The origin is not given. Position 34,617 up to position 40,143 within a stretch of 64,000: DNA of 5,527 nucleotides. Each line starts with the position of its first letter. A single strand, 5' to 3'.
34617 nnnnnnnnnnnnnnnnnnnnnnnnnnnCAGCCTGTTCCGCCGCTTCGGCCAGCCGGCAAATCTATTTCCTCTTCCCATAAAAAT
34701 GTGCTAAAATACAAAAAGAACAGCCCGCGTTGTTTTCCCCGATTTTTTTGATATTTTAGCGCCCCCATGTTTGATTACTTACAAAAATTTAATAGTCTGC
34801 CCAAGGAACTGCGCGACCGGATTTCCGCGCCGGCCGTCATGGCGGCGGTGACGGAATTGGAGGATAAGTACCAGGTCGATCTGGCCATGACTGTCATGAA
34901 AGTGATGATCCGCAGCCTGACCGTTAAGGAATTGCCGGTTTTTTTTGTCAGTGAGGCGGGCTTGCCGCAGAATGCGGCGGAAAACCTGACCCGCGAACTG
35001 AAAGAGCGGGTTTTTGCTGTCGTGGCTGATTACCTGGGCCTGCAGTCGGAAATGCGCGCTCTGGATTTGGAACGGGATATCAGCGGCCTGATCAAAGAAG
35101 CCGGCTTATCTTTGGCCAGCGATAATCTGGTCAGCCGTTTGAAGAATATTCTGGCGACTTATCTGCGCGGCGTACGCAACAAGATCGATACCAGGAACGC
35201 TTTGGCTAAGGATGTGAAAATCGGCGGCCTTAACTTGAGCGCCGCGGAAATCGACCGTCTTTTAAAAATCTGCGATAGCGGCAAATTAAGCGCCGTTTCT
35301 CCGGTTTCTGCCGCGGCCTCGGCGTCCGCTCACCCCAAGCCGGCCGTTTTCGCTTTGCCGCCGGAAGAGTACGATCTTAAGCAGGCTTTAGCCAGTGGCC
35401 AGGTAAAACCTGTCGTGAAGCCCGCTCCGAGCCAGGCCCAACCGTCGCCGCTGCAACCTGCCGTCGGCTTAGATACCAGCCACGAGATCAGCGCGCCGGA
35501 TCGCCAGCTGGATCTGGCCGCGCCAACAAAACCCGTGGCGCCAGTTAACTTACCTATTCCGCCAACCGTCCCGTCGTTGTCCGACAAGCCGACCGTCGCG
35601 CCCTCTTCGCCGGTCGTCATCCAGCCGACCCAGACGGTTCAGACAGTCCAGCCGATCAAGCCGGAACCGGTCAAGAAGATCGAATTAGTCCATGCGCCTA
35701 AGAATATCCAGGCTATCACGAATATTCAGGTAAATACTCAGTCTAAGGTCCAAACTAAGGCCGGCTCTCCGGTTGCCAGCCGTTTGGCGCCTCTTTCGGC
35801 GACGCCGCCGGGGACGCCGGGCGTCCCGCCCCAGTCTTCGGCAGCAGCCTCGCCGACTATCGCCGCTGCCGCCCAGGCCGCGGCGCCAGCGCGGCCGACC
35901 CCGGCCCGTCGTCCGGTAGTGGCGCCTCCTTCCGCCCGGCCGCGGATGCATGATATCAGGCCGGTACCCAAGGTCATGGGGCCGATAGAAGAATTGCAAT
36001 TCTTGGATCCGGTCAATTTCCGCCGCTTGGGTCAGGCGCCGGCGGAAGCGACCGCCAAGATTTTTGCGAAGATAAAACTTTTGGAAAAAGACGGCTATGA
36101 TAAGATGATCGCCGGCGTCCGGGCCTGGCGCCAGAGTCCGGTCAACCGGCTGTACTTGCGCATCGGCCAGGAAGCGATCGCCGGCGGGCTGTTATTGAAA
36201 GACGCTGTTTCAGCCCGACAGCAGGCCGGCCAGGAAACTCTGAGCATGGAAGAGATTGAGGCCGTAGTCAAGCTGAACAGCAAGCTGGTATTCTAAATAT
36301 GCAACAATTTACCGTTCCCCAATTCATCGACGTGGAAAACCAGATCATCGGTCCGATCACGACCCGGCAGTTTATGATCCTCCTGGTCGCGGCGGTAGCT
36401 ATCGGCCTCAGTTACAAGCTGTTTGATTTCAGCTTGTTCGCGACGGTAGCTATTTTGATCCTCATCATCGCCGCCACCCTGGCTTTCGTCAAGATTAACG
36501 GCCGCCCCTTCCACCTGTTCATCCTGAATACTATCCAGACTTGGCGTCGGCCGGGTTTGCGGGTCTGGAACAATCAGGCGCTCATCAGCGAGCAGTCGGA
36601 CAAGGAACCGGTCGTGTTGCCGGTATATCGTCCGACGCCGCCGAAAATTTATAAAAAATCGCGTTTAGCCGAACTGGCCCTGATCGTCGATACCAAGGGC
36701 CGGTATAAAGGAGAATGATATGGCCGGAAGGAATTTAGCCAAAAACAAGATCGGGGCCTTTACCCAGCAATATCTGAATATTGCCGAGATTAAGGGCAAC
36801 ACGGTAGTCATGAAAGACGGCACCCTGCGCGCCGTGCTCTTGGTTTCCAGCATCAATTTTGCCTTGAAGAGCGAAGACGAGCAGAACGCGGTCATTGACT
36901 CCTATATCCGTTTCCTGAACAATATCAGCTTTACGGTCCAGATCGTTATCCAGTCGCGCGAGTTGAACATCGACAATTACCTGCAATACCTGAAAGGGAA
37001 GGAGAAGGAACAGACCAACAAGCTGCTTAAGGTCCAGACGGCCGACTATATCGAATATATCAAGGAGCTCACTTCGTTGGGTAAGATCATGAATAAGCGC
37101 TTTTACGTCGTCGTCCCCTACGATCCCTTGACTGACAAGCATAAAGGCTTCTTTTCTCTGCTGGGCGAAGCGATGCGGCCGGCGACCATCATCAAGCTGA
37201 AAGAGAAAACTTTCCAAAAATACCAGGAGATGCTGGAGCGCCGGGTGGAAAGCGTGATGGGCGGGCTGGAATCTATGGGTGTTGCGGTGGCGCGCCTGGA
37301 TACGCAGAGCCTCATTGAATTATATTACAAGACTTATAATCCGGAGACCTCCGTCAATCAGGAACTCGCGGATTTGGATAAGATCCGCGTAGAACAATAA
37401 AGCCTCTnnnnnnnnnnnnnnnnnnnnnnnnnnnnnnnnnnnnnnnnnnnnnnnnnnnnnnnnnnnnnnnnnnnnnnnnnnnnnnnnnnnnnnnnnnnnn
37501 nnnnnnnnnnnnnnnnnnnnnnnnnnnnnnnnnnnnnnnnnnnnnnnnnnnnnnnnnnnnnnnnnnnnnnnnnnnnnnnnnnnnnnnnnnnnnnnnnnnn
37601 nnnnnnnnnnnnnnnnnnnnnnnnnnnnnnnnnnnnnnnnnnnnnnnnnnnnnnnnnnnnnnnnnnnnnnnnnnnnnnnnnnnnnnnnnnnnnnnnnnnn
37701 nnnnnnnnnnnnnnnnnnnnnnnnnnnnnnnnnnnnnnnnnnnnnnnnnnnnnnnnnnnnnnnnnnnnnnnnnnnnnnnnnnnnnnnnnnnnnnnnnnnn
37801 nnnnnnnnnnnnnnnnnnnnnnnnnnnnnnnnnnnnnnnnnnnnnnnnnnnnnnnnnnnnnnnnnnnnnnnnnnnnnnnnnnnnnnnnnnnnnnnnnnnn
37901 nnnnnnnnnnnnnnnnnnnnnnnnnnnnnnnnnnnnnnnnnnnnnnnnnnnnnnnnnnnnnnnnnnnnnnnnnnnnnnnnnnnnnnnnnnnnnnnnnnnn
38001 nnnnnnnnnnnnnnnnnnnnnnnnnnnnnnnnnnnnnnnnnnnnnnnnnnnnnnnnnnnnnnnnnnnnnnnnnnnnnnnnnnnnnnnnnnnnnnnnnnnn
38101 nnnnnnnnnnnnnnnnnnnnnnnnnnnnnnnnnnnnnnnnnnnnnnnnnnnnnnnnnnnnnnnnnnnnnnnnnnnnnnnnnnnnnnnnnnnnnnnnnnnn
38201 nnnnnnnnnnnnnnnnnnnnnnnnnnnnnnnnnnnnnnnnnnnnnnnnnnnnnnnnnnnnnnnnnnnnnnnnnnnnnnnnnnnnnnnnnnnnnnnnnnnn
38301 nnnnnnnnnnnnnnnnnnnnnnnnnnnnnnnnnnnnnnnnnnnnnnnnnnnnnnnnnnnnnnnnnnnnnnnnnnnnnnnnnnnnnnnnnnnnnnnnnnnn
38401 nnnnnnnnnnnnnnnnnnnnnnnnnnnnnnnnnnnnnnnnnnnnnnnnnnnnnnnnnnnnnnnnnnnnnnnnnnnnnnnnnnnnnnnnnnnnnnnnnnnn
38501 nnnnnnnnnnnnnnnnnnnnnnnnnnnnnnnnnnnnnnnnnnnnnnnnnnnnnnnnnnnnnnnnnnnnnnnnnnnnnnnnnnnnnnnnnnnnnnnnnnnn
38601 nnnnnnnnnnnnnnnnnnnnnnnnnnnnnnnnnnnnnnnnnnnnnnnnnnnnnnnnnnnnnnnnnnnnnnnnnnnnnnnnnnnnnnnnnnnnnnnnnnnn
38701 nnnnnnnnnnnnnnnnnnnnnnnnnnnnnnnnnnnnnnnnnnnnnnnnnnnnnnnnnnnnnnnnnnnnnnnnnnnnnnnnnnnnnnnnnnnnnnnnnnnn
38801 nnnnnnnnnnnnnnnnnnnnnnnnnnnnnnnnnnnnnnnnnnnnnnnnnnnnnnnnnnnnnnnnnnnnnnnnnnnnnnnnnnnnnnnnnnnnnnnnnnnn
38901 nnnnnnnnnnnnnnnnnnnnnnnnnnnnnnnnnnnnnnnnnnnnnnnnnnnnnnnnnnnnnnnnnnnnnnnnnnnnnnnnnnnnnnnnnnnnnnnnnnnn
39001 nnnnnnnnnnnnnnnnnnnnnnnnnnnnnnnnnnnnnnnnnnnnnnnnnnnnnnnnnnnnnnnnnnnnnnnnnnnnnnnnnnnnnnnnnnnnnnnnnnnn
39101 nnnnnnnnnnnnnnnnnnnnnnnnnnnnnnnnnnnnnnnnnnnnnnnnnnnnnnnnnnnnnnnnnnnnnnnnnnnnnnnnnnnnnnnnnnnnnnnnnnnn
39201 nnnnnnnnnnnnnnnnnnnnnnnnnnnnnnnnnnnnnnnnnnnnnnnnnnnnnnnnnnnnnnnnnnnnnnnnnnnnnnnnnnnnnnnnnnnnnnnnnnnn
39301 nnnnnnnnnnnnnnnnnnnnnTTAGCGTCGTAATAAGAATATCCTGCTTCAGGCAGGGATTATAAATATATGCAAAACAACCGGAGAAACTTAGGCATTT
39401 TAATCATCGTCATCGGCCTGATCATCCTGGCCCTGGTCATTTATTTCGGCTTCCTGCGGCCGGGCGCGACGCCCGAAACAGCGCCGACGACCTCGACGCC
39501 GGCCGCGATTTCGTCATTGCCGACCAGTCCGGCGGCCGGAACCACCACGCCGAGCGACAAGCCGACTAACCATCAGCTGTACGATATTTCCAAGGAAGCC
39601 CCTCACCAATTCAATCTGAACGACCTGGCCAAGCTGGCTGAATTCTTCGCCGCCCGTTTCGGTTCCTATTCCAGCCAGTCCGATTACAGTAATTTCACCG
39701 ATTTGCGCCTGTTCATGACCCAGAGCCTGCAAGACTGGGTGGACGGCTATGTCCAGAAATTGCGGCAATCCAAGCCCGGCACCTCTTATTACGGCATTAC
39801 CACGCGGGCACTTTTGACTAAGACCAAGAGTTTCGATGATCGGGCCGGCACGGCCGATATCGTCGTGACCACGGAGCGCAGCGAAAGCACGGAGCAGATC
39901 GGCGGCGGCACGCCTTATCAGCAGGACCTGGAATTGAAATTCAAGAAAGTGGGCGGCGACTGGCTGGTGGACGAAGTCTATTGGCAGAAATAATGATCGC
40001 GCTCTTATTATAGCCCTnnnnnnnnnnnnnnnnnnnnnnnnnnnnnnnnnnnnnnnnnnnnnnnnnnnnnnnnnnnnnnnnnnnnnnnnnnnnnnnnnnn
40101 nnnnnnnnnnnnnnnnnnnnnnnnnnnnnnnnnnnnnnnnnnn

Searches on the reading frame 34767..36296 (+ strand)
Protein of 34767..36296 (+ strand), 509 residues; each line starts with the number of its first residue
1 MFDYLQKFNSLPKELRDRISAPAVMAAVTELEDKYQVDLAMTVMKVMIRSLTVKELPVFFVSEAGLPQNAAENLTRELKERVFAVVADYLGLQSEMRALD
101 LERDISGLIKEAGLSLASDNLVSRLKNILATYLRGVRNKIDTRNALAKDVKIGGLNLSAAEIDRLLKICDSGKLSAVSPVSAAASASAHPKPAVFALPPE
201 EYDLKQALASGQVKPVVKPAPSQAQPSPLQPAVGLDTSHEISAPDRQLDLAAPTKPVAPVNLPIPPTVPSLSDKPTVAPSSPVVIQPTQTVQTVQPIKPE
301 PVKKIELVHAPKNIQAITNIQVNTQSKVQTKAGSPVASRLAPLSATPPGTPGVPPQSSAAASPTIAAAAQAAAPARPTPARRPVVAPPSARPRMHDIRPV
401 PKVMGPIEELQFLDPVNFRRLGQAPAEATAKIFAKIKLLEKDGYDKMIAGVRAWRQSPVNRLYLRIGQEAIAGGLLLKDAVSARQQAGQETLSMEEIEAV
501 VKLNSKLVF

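Call 34: search_protein_families(library=pfam, proteins=[window:34767-36296:+], max_evalue=5)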
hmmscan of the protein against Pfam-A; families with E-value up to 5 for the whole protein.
window:34767-36296:+ (509 aa): 1 family
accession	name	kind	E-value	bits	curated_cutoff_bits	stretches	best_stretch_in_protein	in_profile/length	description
PF12419.13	DUF3670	-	0.057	13.6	27.6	1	428-508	13-97/136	SNF2 Helicase protein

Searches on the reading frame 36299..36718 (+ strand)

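Call 34: search_protein_families(library=pfam, proteins=[window:36299-36718:+], max_evalue=5)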
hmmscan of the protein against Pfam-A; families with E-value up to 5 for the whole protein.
window:36299-36718:+ (139 aa): 2 families
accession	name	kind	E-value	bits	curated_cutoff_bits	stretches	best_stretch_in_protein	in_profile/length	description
PF12666.12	PrgI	-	1.3e-08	35.7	27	1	9-89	5-90/91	PrgI family protein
PF18184.6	SLATT_3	-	0.17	12.6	26.3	1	22-70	23-71/155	SMODS and SLOG-associating 2TM effector domain 3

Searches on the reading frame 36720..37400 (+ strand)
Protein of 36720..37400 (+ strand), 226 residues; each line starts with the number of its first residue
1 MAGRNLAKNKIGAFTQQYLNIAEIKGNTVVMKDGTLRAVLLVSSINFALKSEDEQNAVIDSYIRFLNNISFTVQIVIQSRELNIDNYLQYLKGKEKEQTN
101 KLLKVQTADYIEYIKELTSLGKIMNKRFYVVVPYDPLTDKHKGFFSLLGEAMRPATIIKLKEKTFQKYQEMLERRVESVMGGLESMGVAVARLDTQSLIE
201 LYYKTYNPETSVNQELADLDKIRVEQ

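Call 34: search_protein_families(library=pfam, proteins=[window:36720-37400:+], max_evalue=5)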
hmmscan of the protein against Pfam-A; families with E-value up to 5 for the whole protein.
window:36720-37400:+ (226 aa): 4 families
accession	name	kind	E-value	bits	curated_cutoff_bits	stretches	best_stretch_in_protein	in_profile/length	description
PF11130.14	TraC_F_IV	-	0.0015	18.1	28.1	1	155-218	119-182/375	TraC protein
PF05542.16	DUF760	-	0.0098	16.7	20.2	1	152-202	9-60/83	Protein of unknown function (DUF760)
PF06222.17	Phage_TAC_1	-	0.042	14.2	25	1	4-75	6-78/124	Phage tail assembly chaperone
PF03197.19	FRD2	-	0.088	14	29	1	158-207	48-95/96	Bacteriophage FRD2 protein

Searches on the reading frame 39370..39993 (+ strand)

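Call 34: search_protein_families(library=pfam, proteins=[window:39370-39993:+], max_evalue=5)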
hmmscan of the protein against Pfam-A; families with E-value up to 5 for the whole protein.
window:39370-39993:+ (207 aa): 2 families
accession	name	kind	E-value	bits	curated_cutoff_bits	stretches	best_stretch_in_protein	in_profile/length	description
PF07790.16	Pilin_N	-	0.11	13.8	25.2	0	10-43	10-42/78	Archaeal Type IV pilin, N-terminal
PF04277.18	OAD_gamma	-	0.23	12.6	27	1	8-54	9-56/76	Oxaloacetate decarboxylase, gamma chain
